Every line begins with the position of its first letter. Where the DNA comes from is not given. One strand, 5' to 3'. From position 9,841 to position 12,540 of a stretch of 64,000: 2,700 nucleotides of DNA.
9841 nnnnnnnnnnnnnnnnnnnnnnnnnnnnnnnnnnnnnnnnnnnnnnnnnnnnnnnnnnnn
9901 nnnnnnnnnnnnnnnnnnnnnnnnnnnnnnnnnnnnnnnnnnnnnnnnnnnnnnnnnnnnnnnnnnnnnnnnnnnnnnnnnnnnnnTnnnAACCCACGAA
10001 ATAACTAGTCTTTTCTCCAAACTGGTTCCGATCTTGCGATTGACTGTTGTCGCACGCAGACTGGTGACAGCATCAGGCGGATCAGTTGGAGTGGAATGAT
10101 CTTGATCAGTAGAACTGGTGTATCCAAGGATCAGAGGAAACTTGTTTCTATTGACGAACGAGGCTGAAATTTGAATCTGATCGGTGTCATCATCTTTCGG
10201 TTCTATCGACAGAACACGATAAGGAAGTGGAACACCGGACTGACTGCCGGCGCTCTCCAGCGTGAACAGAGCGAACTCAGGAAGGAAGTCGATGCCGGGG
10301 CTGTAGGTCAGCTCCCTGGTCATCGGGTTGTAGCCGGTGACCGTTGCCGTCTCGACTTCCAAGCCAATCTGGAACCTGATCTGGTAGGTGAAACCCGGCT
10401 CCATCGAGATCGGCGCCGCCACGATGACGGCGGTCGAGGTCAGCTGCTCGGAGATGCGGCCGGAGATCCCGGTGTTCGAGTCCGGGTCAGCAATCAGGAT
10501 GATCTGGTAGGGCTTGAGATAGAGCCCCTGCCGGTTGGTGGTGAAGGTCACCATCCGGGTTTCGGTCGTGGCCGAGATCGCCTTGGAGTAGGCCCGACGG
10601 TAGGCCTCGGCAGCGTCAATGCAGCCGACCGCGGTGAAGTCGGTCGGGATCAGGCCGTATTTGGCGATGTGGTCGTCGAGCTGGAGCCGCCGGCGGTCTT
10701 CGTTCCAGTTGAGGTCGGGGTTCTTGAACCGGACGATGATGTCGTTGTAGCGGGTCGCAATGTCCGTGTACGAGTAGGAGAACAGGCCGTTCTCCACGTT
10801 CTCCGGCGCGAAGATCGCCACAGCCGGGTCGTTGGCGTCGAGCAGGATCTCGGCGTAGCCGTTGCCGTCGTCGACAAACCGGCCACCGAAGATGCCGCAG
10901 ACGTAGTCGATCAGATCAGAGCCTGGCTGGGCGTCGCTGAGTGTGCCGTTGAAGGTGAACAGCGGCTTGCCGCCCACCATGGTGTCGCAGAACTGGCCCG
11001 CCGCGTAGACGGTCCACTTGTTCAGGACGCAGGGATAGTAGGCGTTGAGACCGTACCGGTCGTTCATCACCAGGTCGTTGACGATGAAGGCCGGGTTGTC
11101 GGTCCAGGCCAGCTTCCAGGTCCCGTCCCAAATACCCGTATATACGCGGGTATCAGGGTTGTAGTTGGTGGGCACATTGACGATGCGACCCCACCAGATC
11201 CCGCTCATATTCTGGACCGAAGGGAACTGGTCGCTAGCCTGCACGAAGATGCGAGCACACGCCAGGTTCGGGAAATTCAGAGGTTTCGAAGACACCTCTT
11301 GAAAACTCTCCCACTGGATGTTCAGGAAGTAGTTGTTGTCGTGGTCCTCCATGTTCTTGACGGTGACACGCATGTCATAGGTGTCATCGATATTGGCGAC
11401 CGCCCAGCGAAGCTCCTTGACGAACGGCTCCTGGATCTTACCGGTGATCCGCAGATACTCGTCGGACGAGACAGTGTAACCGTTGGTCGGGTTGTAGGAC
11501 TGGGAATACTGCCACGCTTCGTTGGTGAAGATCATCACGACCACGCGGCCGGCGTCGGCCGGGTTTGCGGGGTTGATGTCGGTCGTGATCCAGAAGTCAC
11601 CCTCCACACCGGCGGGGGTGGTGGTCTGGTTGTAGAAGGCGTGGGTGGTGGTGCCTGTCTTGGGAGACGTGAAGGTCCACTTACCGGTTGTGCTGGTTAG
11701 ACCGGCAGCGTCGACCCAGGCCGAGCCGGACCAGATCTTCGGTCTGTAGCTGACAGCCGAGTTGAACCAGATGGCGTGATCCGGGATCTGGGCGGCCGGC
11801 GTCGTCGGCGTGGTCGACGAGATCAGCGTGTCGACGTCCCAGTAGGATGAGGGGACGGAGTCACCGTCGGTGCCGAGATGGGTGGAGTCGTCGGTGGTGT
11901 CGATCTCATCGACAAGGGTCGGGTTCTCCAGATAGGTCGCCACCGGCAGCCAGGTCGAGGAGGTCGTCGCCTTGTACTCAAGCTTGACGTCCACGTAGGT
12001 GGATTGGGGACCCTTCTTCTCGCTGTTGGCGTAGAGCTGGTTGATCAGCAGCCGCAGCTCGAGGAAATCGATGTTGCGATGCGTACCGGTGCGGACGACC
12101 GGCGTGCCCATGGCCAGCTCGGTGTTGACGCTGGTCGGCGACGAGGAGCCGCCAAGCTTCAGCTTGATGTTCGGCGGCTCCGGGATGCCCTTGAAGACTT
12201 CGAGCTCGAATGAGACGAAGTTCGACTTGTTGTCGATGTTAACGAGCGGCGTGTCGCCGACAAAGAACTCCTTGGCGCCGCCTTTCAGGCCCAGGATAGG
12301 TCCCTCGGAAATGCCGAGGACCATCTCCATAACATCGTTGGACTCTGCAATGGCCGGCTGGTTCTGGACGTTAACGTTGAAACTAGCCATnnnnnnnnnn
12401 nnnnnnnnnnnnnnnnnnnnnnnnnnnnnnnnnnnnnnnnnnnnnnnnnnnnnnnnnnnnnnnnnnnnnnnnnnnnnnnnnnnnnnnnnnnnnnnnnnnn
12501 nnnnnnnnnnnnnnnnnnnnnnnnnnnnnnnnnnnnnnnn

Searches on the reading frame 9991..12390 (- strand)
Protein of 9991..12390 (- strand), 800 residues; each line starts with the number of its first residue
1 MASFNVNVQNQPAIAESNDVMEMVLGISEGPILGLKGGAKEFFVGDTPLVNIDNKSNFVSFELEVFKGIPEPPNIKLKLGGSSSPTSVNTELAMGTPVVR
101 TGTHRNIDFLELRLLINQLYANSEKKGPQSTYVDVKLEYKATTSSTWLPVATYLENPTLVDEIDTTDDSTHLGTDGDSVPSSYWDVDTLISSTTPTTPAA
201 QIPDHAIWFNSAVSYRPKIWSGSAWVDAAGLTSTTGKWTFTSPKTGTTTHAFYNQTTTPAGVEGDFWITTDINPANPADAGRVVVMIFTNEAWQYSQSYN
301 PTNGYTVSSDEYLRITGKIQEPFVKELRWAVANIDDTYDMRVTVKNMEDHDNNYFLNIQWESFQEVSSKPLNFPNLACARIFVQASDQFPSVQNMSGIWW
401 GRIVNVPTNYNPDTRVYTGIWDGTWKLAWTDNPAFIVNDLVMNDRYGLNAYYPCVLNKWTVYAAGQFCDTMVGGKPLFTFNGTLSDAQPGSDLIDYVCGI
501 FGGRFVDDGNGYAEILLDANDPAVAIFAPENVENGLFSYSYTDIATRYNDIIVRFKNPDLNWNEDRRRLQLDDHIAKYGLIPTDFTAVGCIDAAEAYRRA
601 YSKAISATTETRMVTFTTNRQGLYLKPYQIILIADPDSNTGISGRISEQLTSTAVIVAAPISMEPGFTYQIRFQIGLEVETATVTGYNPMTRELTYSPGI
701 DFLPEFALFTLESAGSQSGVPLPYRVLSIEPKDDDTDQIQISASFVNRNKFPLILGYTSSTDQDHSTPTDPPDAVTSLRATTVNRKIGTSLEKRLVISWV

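Call 8: search_protein_families(library=pfam, proteins=[window:9991-12390:-], max_evalue=0.01)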
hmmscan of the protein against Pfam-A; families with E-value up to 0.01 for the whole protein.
window:9991-12390:- (800 aa): 2 families
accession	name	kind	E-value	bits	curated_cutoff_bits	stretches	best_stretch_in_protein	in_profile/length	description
PF24801.1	FNIII-A_GpJ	-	1.8e-10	41.5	27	1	83-152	2-70/126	Tip attachment protein J,FNIII-A domain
PF13550.12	Phage-tail_3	-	5.1e-07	30.1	23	1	487-640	3-155/164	Putative phage tail protein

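Call 9: search_protein_families(library=phrogs, proteins=[window:9991-12390:-], max_evalue=0.001)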
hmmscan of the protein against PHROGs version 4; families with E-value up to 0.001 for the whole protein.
window:9991-12390:- (800 aa): 13 families
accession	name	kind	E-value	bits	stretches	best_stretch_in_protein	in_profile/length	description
phrog_31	-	tail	7.1e-110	369.7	2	302-799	390-894/1565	central tail fiber J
phrog_1727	-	tail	4.1e-73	247.6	2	307-785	154-631/1174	tail protein and host specificity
phrog_2589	-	tail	9.4e-70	235.6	2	314-799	162-644/3686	tail protein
phrog_2148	-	tail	1.8e-27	97.1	1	414-736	2-325/901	tail fiber protein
phrog_10652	-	unknown function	7e-27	95.4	1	406-647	1-251/328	-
phrog_7997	-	tail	6.6e-23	82.1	1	456-797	2-347/589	tail protein and host specificity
phrog_14774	-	unknown function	3.8e-22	79.5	1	340-473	62-196/212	-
phrog_15723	-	unknown function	3.7e-08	34.3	1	445-622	10-196/223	-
phrog_469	-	tail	4e-08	32.8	1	479-672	616-806/903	tail protein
phrog_4346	-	unknown function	5.4e-08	32.8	1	16-138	19-140/600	-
phrog_37728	-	unknown function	5.3e-07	28.1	1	428-565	195-337/1894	-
phrog_30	-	tail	3.5e-06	27.7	0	310-435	150-275/544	minor tail protein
phrog_10903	-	unknown function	0.00042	19.8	0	518-633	34-154/954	-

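Call 30: find_related_loci(query=window:9991-12390:-, collection=viral_contigs, flank=10000)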
Query window:9991-12390:- (800 aa) in viral_contigs; peptide patterns used: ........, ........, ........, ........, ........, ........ (x = any residue, [..] = any of these).
7 stretches matched a pattern; 7 encode a relative of the query (tblastn E <= 1e-3); 7 distinct loci.
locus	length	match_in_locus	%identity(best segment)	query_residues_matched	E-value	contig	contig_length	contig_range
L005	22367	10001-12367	38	10-785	4e-143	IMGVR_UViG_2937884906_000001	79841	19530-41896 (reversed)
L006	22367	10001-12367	38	10-785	4e-143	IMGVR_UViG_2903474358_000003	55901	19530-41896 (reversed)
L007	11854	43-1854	39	195-799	8e-116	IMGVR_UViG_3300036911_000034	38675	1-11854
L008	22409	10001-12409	41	17-799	7e-172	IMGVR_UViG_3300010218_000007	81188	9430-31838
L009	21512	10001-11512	27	278-754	2e-41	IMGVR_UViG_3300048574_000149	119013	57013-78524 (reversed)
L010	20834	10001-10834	32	404-667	6e-34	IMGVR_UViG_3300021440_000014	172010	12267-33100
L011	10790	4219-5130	31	371-669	1e-31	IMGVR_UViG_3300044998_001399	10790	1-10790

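Call 34: find_homologous_proteins(query=window:9991-12390:-, max_evalue=1e-20)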
Query window:9991-12390:- (800 aa): 70 proteins with E <= 1e-20 among 8000 candidates.
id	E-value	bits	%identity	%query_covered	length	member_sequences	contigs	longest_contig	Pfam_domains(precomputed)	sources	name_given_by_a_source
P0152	0.0e+0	1847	100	100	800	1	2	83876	PF24801.2,PF13550.14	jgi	jgi:predicted phage tail protein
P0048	2.0e-176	606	41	98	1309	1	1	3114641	PF24801.2,PF13550.14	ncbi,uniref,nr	ncbi:hypothetical protein IZ6_25050 [Terrihabitans soli]|uniref:Tip attachment protein J domain-cont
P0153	7.8e-176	605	42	98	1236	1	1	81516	PF24801.2,PF13550.14,PF00041.28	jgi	jgi:predicted phage tail protein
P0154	7.4e-175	601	41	98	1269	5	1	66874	PF24801.2,PF13550.14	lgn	-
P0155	3.9e-173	596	43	93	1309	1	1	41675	PF24801.2,PF13550.14,PF00041.28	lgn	-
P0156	9.5e-173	594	42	93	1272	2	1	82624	PF24801.2,PF13550.14,PF00041.28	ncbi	ncbi:host specificity protein J [Rhizobium ruizarguesonis]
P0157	1.6e-172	594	48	61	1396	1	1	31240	PF24801.2,PF13550.14,PF00041.28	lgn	-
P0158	1.4e-171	590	41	98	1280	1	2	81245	PF24801.2,PF13550.14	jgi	-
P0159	1.7e-171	590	42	98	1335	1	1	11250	PF24801.2,PF13550.14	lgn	-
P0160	3.1e-168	579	41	94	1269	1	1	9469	PF24801.2,PF13550.14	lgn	-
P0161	1.2e-167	577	40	95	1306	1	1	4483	PF24801.2,PF13550.14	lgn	-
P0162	4.9e-167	575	40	98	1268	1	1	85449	PF24801.2,PF13550.14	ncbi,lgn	-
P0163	4.3e-155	536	39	94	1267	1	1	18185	PF24801.2,PF13550.14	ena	-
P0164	1.1e-149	518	40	92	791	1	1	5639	PF24801.2,PF13550.14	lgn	-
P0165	8.6e-140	485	36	98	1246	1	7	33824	PF24801.2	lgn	-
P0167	2.6e-138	480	36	99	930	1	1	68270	PF24801.2,PF13550.14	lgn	-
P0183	2.4e-124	434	35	98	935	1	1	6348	PF24801.2,PF13550.14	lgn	-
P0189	7.5e-114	400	34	98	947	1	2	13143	PF24801.2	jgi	jgi:predicted phage tail protein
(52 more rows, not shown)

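Call 35: find_encoding_contigs(protein=P0164, flank=10000, max_places=3)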
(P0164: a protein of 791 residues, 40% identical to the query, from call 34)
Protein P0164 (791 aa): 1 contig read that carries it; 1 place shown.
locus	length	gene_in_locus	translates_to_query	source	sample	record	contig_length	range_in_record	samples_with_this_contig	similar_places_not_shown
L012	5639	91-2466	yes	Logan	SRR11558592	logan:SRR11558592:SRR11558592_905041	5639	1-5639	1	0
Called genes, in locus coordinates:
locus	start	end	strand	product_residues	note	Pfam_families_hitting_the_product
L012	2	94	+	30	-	?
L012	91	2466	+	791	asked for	PF24801:FNIII-A_GpJ (faint), PF13550:Phage-tail_3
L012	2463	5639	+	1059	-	?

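Call 36: find_encoding_contigs(protein=P0167, flank=10000, max_places=3)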
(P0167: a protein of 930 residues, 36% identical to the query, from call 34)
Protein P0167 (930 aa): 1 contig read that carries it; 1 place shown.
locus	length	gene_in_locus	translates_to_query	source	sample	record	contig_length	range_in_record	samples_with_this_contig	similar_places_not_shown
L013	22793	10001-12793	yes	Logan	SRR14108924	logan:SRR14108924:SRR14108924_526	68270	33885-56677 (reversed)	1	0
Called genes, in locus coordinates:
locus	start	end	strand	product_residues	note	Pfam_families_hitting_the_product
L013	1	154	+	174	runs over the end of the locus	-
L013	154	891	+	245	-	-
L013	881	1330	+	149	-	-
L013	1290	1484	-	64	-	-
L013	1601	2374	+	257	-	-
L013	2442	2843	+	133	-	-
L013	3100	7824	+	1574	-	PF10145:PhageMin_Tail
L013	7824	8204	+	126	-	-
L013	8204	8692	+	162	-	-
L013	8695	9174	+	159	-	PF00877:NLPC_P60 (weak)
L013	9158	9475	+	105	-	PF14464:Prok-JAB (weak)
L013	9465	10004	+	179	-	-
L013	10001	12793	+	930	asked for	PF24801:FNIII-A_GpJ, PF13550:Phage-tail_3 (weak)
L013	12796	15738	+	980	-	-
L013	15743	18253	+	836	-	-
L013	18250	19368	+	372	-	-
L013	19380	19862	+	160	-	-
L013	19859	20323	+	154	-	-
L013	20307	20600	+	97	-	-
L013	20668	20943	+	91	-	-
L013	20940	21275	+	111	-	-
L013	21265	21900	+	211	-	PF00959:Phage_lysozyme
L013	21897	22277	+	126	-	-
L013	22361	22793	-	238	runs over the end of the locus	PF02562:PhoH, PF00580:UvrD-helicase (faint), PF13245:AAA_19 (faint), PF13604:AAA_30 (weak)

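Call 63: find_encoding_contigs(protein=P0189, flank=8000, max_places=2)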
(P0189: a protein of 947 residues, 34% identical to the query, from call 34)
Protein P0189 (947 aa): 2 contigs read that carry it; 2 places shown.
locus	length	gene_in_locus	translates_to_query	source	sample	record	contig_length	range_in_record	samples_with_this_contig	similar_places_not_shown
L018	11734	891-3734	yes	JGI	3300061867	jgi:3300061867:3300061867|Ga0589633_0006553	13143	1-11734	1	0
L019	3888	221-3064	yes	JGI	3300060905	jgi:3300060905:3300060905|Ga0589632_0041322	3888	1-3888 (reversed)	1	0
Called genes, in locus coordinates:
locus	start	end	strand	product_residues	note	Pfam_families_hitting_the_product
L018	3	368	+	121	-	?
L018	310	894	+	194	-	-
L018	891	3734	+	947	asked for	PF24801:FNIII-A_GpJ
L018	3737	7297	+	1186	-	-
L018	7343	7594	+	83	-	PF16778:Phage_tail_APC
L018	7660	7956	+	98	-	-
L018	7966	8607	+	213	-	PF00959:Phage_lysozyme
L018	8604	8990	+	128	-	-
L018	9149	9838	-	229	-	PF02562:PhoH, PF00580:UvrD-helicase (faint), PF13604:AAA_30 (faint), PF13245:AAA_19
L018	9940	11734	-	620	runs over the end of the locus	PF17975:RNR_Alpha (faint)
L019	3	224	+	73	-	?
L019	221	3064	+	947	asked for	PF24801:FNIII-A_GpJ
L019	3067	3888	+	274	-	?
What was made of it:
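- No second fibre with a stub was seen in L013 or L018 (calls 36, 63).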

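Call 64: find_encoding_contigs(protein=P0183, flank=8000, max_places=2)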
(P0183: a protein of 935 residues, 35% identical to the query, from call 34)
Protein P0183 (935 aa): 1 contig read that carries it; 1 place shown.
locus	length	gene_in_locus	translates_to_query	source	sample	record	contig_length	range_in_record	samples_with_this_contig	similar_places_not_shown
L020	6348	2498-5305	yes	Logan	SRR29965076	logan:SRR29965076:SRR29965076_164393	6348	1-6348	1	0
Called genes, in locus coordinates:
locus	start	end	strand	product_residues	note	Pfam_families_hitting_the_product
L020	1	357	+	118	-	?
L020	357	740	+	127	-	-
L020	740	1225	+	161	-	-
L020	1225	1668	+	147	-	PF00877:NLPC_P60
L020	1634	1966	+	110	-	PF14464:Prok-JAB (weak)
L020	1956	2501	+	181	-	-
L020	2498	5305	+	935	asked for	PF24801:FNIII-A_GpJ, PF13550:Phage-tail_3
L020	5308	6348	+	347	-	?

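Call 71: search_protein_families(library=ncbifam, max_evalue=0.01, proteins=[window:9991-12390:-])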
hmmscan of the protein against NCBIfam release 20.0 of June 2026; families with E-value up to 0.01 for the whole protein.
window:9991-12390:- (800 aa): 2 families
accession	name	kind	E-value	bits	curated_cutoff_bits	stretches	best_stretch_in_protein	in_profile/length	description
NF049904.1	lambda_TipJ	exception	2.3e-45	154.6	1950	2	340-646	179-495/1163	phage attachment tail tip protein J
NF040662.1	attach_TipJ_rel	subfamily_domain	1.6e-16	59.9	140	1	314-739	52-466/477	host specificity factor TipJ family phage tail protein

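Call 74: find_related_loci(query=window:9991-12390:-, collection=metagenome_contigs, flank=8000)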
Query window:9991-12390:- (800 aa) in metagenome_contigs; peptide patterns used: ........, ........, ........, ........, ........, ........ (x = any residue, [..] = any of these).
31 stretches matched a pattern; 2 encode a relative of the query (tblastn E <= 1e-3); 2 distinct loci.
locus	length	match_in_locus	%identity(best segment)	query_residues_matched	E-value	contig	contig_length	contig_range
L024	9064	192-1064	30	406-699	4e-36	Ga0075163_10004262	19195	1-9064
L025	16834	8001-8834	32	404-667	1e-34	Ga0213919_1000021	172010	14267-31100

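Call 75: find_related_loci(query=window:9991-12390:-, collection=genome_contigs, flank=8000)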
Query window:9991-12390:- (800 aa) in genome_contigs; peptide patterns used: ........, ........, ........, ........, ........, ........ (x = any residue, [..] = any of these).
20 stretches matched a pattern; 1 encode a relative of the query (tblastn E <= 1e-3); 1 distinct loci.
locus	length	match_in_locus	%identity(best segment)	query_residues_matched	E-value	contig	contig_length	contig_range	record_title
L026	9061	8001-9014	39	9-503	3e-30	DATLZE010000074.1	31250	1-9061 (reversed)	MAG TPA_asm: Burkholderiales bacterium isolate SMAG_U13290 k141_570160, whole genome shotgun sequence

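Call 89: search_dna_similar(query=P0167, collection=phages, mode=protein, max_rows=25, max_evalue=1e-30)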
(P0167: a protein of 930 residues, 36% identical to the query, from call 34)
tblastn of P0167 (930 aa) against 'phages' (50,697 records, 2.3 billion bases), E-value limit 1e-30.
Records with a match: 702; places in all: 702; records where one place covers at least 80% of the query: 0.
Best place of each record, by identity: <60% 702.
By first word of the organism name: Escherichia 281; Klebsiella 129; Ralstonia 57; Shigella 31; Vibrio 31; Salmonella 23; Moraxella 21; Campylobacter 18; Citrobacter 14; Enterobacteria 14; and 26 more.
By host as written in the record: Escherichia coli 69; - 61; Ralstonia solanacearum 43; Escherichia coli DSM 12242 42; Klebsiella pneumoniae 37; Escherichia coli K-12 MG1655 33; Moraxella catarrhalis 21; Campylobacter jejuni 18; and 181 more.
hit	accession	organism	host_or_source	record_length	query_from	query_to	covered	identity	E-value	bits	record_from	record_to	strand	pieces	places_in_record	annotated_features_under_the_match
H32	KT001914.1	Caulobacter phage Seuss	Caulobacter crescentus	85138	323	929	65%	38.0%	7e-107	370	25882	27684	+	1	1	tail fiber protein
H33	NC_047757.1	Caulobacter phage Seuss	Caulobacter crescentus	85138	323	929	65%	38.0%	7e-107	370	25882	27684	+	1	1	central tail fiber J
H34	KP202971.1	Achromobacter phage JWF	Achromobacter xylosoxidans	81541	322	912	64%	31.5%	2e-75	277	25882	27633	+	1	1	hypothetical protein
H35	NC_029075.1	Achromobacter phage JWF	Achromobacter xylosoxidans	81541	322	912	64%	31.5%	2e-75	277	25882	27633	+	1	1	central tail fiber J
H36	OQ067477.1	Xylophilus phage Lumi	Xylophilus sp.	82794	323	849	57%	34.4%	3e-66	249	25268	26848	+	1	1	putative tail protein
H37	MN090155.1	Escherichia phage vB_EcoS_PHB17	Escherichia coli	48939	323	930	65%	28.8%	2e-41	171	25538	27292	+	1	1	tail fiber protein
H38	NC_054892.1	Escherichia phage vB_EcoS_PHB17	Escherichia coli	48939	323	930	65%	28.8%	2e-41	171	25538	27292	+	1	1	tail protein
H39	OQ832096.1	Halomonas phage vB_HmeY_H4907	Halomonas meridiana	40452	323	925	65%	28.7%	1e-43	179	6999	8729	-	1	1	putative tail protein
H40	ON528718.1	Shigella phage ESh4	Shigella sp.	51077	323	930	65%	28.4%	8e-41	170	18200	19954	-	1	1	host specificity protein J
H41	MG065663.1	Campylobacter phage A134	Campylobacter jejuni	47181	323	930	65%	28.4%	3e-40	167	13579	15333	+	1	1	record has no annotation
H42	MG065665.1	Campylobacter phage A131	Campylobacter jejuni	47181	323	930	65%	28.4%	3e-40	167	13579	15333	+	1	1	record has no annotation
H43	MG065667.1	Campylobacter phage A127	Campylobacter jejuni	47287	323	930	65%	28.4%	3e-40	167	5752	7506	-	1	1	record has no annotation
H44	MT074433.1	Salmonella phage slyngel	Salmonella enterica subsp. enterica ...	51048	323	930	65%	28.3%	7e-41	170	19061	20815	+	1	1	tail fiber protein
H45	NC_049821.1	Salmonella phage slyngel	Salmonella enterica subsp. enterica ...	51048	323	930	65%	28.3%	7e-41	170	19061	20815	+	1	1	tail protein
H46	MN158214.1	Escherichia phage BEBK14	Escherichia coli K514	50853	323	930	65%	28.3%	7e-41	170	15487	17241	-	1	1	tail fiber protein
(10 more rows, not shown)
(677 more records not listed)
